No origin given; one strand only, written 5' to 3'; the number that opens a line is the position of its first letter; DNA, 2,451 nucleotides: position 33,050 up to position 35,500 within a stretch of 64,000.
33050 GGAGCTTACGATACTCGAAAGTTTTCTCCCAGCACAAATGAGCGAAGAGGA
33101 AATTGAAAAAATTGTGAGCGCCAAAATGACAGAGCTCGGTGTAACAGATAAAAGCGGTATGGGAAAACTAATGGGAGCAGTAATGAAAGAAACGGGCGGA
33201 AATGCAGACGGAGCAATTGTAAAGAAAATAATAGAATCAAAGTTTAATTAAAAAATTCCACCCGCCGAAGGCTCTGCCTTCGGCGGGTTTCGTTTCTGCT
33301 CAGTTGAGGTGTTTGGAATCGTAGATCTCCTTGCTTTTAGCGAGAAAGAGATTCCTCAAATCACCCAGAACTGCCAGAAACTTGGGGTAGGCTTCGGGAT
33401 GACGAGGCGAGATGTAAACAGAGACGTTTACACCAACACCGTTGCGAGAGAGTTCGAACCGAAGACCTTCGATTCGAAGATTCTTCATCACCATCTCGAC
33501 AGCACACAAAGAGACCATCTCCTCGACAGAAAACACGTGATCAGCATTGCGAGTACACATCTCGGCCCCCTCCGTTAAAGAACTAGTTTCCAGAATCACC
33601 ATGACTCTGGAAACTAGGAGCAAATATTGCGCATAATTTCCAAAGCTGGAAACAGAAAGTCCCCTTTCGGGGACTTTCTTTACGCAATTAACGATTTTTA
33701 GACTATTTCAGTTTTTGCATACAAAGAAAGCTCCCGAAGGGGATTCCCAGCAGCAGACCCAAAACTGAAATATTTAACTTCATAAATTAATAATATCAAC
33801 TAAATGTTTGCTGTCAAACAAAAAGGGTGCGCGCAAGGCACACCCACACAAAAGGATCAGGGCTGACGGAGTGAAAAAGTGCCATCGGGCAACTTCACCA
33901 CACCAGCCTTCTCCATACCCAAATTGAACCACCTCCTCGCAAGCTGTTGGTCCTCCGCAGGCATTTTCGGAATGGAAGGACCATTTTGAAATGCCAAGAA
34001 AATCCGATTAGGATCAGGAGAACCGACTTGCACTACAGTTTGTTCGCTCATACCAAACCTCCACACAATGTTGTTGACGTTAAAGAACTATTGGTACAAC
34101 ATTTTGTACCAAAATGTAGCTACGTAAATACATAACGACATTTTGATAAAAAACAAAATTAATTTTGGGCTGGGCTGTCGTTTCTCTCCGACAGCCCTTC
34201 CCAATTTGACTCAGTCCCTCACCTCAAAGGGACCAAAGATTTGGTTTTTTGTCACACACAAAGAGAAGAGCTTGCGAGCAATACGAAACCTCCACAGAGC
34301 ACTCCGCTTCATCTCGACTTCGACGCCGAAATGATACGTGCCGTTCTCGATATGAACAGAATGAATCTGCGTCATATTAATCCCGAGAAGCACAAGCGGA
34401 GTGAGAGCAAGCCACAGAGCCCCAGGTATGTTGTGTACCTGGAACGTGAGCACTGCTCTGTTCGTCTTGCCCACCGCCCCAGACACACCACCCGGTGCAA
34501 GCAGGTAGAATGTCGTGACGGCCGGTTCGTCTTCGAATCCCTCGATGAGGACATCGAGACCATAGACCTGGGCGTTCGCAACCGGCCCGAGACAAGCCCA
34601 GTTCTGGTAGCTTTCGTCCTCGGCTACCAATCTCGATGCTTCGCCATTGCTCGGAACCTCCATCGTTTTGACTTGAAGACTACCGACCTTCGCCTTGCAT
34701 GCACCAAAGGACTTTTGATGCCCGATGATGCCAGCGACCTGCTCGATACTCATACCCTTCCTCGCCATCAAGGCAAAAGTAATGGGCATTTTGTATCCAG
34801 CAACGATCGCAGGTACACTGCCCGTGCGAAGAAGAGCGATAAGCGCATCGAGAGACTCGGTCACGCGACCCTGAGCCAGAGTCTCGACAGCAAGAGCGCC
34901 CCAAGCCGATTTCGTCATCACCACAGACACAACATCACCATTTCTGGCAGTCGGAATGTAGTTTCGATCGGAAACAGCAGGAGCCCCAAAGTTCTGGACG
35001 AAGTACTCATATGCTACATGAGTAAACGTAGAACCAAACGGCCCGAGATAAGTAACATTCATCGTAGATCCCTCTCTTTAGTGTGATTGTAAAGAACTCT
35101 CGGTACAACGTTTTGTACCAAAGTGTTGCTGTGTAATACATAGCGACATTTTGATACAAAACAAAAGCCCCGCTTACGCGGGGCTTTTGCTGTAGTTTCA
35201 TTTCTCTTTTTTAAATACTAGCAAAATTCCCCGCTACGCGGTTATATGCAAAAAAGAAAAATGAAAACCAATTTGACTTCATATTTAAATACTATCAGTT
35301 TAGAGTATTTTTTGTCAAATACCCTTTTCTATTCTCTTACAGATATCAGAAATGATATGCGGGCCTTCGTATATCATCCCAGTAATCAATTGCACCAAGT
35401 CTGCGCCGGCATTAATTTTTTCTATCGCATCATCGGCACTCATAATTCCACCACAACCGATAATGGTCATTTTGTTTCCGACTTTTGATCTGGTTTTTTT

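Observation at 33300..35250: GC-rich mini-island: prephenate-dehydratase-like gene plus small ORFs under duplicated palindromic operators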

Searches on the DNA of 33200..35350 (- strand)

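Call 19: search_rna_families(source=window, start=33200, end=35350, threshold=evalue, max_evalue=10)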
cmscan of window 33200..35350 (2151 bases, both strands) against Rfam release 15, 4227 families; matches with E-value up to 10: 42.
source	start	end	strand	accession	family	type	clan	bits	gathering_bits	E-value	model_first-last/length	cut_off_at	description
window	35158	35283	-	RF01859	Phe_leader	Cis-reg; leader;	-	53.3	55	1.4e-07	1-125/125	no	Phenylalanine leader peptide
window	35095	35193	+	RF01859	Phe_leader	Cis-reg; leader;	-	38.4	55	0.00028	1-125/125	no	Phenylalanine leader peptide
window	35117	35191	+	RF00512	Leu_leader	Cis-reg; leader;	-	36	50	3.4e-05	1-148/148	no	Leucine operon leader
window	35155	35261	-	RF01772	rnk_pseudo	Cis-reg; leader;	-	31.8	55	0.0062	1-108/108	no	Pseudomonas rnk leader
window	35160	35295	-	RF04180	BTnc231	Gene; sRNA;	-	30.4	80.4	0.00095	1-154/154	no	Bacteroides sRNA BTnc231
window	35144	35219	-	RF02621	BSnc120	Gene; sRNA;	-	28.3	114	0.00074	1-88/88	no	Brucella sRNA 120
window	35127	35196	+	RF01772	rnk_pseudo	Cis-reg; leader;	-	25.5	55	0.15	1-108/108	no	Pseudomonas rnk leader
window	33652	33818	-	RF01470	rli38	Gene; sRNA;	-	24.3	49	1.7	1-150/150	no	Listeria sRNA rli38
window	35119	35186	+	RF02236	asX2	Gene; sRNA;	-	23.2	70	0.11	1-87/87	no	Xanthomonas sRNA asX2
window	35158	35216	-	RF02495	ohsC_RNA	Gene; antitoxin;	-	22.6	50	2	1-77/77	no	Oppression of Hydrophobic ORF by sRNA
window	35134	35213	+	RF01770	rimP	Cis-reg; leader;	-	22.3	47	1.2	1-102/102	no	Gammaprotebacteria rimP leader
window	35122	35208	+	RF02621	BSnc120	Gene; sRNA;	-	21.8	114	0.084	1-88/88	no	Brucella sRNA 120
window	35122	35193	+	RF02495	ohsC_RNA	Gene; antitoxin;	-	21.7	50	3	1-77/77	no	Oppression of Hydrophobic ORF by sRNA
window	35163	35315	-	RF02384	FasX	Gene; sRNA;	-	21.6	100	0.88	1-205/205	no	FasX small RNA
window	34093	34199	-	RF01635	ceN45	Gene; snRNA; snoRNA; HACA-box;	-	21.1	60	0.51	1-128/128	no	Caenorhabditis snoRNA ceN45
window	33623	33683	+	RF01859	Phe_leader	Cis-reg; leader;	-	19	55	5.4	1-125/125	no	Phenylalanine leader peptide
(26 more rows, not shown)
